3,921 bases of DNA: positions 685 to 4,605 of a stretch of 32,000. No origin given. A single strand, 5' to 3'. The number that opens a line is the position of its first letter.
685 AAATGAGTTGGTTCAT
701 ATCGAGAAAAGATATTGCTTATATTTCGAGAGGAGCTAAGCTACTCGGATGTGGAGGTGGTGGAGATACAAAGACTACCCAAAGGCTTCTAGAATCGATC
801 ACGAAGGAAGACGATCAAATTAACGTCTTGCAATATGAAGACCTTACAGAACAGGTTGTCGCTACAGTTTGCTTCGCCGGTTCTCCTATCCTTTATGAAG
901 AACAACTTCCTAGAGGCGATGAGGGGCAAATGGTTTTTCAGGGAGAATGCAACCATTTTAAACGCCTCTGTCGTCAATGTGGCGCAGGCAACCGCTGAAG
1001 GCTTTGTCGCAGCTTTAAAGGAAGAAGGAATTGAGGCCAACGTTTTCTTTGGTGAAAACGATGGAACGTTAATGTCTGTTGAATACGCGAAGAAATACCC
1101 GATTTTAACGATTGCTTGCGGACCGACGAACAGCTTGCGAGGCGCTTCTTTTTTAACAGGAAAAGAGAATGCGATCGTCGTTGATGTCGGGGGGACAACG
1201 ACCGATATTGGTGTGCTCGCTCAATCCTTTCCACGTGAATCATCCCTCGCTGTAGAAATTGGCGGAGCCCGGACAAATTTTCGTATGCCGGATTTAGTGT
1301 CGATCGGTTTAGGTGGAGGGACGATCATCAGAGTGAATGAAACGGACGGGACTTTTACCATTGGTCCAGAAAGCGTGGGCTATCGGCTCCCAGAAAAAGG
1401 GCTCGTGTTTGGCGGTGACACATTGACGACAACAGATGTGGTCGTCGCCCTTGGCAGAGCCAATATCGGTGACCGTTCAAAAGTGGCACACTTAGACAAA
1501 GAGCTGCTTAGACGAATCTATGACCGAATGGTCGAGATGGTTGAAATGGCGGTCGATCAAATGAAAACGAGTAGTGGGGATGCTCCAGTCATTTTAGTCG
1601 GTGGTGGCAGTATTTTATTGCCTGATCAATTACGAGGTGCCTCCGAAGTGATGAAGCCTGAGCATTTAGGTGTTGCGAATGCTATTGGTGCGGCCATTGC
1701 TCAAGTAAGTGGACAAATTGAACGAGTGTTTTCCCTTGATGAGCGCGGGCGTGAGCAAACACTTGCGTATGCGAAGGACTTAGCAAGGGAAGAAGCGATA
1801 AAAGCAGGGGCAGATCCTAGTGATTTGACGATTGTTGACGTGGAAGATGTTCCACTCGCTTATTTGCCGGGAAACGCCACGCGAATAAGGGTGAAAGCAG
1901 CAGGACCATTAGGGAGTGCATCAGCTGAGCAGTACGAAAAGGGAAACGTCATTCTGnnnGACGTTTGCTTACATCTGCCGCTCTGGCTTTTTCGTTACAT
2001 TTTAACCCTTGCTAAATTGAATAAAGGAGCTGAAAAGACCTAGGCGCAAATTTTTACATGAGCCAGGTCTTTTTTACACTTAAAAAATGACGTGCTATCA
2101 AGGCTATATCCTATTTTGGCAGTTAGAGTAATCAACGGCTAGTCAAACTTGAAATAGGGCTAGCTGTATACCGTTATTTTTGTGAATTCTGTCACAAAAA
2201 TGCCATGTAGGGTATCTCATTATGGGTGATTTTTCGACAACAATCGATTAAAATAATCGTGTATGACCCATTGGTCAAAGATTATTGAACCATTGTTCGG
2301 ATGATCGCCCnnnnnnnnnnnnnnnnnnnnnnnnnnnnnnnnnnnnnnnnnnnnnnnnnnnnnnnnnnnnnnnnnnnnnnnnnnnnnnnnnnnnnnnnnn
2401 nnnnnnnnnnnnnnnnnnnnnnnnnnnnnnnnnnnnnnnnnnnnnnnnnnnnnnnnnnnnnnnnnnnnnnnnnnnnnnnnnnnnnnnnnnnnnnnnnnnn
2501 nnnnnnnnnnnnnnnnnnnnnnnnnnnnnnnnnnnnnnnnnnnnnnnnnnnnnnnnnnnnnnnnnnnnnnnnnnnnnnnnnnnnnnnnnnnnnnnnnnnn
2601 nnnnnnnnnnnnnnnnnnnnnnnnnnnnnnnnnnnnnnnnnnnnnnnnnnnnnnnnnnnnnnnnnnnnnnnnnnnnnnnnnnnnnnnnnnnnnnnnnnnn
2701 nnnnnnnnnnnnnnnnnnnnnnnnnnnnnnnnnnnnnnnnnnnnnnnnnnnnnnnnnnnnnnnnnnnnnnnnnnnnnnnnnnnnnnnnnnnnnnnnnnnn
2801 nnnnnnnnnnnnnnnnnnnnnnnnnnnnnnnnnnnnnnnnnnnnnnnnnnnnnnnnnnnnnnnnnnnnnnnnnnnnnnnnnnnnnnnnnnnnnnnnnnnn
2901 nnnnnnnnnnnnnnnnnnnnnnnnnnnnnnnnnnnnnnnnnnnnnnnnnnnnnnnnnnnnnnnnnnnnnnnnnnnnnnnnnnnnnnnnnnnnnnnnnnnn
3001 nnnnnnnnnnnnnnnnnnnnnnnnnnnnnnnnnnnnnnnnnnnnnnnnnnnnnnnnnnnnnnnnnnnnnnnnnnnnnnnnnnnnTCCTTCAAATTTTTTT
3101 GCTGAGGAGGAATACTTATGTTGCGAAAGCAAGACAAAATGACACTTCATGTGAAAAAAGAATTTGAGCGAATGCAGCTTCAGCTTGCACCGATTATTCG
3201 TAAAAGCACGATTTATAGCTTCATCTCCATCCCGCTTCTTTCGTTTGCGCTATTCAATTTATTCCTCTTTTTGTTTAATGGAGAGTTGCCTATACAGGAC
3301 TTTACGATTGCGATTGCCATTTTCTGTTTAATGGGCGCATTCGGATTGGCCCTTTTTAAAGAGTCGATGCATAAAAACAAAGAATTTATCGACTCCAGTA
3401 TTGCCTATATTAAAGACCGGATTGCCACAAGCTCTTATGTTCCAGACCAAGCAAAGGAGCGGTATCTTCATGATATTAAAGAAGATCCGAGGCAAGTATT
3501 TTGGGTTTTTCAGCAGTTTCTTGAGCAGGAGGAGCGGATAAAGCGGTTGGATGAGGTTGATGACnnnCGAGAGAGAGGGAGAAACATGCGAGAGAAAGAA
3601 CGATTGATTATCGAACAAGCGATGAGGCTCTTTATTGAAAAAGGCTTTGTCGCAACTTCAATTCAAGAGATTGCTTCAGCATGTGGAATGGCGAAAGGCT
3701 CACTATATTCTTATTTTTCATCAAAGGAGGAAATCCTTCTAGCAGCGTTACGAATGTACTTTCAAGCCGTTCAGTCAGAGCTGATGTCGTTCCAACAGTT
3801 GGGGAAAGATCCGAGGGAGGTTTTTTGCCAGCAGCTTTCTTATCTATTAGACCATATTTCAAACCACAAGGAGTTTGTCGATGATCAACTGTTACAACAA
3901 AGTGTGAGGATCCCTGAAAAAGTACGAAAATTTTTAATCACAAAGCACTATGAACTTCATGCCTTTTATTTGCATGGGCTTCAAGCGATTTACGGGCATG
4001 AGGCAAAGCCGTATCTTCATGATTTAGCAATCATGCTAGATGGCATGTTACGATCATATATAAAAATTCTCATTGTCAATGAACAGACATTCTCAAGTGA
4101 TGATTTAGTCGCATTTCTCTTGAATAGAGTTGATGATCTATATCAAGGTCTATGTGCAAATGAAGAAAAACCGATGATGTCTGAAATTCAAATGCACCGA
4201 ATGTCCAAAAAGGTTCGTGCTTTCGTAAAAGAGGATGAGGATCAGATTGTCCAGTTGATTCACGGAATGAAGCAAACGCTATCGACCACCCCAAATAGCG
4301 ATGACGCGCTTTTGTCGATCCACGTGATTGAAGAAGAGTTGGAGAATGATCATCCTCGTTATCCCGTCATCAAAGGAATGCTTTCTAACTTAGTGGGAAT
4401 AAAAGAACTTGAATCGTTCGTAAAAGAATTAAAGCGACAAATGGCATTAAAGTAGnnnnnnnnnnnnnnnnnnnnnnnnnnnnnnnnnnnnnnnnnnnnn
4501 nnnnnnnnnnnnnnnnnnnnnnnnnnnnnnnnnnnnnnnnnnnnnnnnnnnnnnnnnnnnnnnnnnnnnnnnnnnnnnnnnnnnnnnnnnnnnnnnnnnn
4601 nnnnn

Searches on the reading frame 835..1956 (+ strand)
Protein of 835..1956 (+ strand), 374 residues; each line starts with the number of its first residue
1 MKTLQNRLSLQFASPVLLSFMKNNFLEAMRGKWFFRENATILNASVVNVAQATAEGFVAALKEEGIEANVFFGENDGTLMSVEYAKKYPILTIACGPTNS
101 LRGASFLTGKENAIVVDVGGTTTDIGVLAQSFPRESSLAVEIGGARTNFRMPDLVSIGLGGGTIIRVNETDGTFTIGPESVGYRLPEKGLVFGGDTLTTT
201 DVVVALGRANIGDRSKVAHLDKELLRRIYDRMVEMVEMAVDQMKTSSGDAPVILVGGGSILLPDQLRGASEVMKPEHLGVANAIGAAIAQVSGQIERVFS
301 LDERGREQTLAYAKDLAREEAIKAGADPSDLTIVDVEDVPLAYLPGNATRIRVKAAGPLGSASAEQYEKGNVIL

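Call 15: search_protein_families(library=pfam, proteins=[window:835-1956:+], max_evalue=0.01)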
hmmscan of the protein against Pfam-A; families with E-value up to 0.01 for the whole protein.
window:835-1956:+ (374 aa): 4 families
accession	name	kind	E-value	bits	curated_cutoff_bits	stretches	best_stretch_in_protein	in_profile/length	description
PF01968.24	Hydantoinase_A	-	5.9e-34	118.1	22.9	1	36-242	1-212/291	Hydantoinase/oxoprolinase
PF21522.3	MreB-like_C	-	0.0006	20.8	27.8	0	216-267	77-122/123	Archaeal actin homologue MreB-like, C-terminal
PF21523.3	ParM_N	-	0.00068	20.2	27.4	0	110-129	4-23/159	Plasmid segregation protein ParM, C-terminal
PF13941.12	MutL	-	0.0022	17.3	27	1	93-141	221-274/450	MutL protein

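Call 31: list_cluster_members(proteins=[window:835-1956:+, window:2311-3081:+, window:3118-3564:+, window:3586-4452:+, P0122])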
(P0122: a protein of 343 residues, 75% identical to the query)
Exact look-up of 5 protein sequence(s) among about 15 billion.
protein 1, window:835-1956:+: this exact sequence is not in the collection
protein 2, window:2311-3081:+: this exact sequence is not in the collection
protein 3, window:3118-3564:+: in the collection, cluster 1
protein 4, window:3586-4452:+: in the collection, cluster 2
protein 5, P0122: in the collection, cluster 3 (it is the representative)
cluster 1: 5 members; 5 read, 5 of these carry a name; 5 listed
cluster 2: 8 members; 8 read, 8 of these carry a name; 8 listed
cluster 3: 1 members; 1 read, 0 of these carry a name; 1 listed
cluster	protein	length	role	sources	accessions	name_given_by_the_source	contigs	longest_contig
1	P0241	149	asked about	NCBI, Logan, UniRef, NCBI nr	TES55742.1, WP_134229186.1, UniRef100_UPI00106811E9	hypothetical protein E2L07_06625 [Halalkalibacterium halodurans] | YwnF family protein n=1 Tax=Halalkalibacterium halodurans TaxID=86665 RepID=UPI00106811E9 | YwnF family protein [Halalkalibacterium halodurans]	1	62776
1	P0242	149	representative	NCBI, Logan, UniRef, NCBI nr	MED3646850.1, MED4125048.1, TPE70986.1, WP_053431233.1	YwnF family protein [Halalkalibacterium halodurans] | Uncharacterized protein n=1 Tax=Halalkalibacterium halodurans TaxID=86665 ...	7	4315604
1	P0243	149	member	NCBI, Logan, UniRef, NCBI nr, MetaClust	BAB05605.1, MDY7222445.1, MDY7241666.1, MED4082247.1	YwnF family protein [Halalkalibacterium halodurans] | BH1886 protein n=2 Tax=Halalkalibacterium halodurans TaxID=86665 RepID=Q9KBN9_HALH5 | status=active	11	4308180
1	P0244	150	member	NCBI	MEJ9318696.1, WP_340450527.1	YwnF family protein, partial [Halalkalibacterium halodurans]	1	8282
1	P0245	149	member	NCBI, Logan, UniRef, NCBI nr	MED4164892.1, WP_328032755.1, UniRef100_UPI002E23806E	YwnF family protein [Halalkalibacterium halodurans] | YwnF family protein n=1 Tax=Halalkalibacterium halodurans TaxID=86665 RepID=UPI002E23806E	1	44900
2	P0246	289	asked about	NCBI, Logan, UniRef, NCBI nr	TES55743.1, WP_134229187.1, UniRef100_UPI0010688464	TetR/AcrR family transcriptional regulator [Halalkalibacterium halodurans] | TetR/AcrR family transcriptional regulator n=1 Tax=Halalkalibacterium halodurans ...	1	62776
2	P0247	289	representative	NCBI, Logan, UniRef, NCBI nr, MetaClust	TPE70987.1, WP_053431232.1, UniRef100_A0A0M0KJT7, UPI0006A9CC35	TetR/AcrR family transcriptional regulator [Halalkalibacterium halodurans] | HTH tetR-type domain-containing protein n=1 Tax=Halalkalibacterium halodurans TaxID=86665 ... | status=active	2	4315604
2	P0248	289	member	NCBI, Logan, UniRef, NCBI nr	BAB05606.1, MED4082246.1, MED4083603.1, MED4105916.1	helix-turn-helix domain containing protein [Halalkalibacterium halodurans] | BH1887 protein n=1 Tax=Halalkalibacterium halodurans (strain ATCC BAA-125 / DSM 18197 / ... | TetR/AcrR family transcriptional regulator [Halalkalibacterium halodurans]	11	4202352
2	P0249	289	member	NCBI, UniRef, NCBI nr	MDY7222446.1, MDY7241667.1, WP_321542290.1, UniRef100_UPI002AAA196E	TetR/AcrR family transcriptional regulator [Halalkalibacterium halodurans] | TetR/AcrR family transcriptional regulator n=1 Tax=Halalkalibacterium halodurans ... | helix-turn-helix domain-containing protein [Halalkalibacterium halodurans]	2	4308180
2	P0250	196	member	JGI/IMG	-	hypothetical protein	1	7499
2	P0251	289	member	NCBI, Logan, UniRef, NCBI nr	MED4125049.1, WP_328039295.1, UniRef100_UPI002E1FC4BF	helix-turn-helix domain containing protein [Halalkalibacterium halodurans] | TetR/AcrR family transcriptional regulator n=1 Tax=Halalkalibacterium halodurans ...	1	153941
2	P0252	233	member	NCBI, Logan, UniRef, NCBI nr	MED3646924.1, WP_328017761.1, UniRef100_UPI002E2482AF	hypothetical protein P4475_08870 [Halalkalibacterium halodurans] | hypothetical protein n=1 Tax=Halalkalibacterium halodurans TaxID=86665 RepID=UPI002E2482AF | hypothetical protein [Halalkalibacterium halodurans]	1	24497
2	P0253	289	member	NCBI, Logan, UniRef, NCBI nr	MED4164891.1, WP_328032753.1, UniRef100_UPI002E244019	helix-turn-helix domain-containing protein [Halalkalibacterium halodurans] | TetR/AcrR family transcriptional regulator n=1 Tax=Halalkalibacterium halodurans ... | helix-turn-helix domain containing protein [Halalkalibacterium halodurans]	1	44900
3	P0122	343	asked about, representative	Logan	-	-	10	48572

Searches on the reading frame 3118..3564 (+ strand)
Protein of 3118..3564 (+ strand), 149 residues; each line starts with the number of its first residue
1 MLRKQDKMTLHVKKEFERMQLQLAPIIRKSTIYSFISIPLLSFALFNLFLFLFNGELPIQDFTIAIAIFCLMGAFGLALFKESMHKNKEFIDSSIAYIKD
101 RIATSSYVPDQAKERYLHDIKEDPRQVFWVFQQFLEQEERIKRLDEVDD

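Call 15: search_protein_families(library=pfam, proteins=[window:3118-3564:+], max_evalue=0.01)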
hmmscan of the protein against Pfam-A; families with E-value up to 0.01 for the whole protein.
window:3118-3564:+ (149 aa): 2 families
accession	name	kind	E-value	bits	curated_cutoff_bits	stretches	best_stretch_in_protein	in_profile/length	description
PF17370.7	DUF5392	-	7.8e-55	185.2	25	1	5-143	2-139/139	Family of unknown function (DUF5392)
PF17555.7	TssN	-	0.008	16.1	30.3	0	28-88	29-88/274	Type VI secretion system, TssN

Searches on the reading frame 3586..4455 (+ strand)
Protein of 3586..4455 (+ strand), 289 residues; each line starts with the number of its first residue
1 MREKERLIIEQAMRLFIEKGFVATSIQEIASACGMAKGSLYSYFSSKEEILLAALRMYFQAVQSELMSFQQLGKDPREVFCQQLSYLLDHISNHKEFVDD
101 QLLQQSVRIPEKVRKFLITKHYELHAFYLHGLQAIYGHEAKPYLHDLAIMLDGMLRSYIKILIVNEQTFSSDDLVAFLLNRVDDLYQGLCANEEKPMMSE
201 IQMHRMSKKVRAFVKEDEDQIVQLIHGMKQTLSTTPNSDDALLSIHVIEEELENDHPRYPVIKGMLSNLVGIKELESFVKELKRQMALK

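Call 12: find_encoding_contigs(protein=window:3586-4455:+, flank=10000, max_places=10)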
Protein window:3586-4455:+ (289 aa): 1 contig read that carries it; 1 place shown.
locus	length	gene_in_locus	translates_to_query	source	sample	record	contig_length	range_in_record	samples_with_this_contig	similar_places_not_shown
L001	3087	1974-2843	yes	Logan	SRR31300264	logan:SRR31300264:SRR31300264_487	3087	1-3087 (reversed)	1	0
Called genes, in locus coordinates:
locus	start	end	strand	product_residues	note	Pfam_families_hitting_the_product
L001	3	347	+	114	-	?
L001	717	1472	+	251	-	PF04607:RelA_SpoT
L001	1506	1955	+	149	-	PF17370:DUF5392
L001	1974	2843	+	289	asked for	PF00440:TetR_N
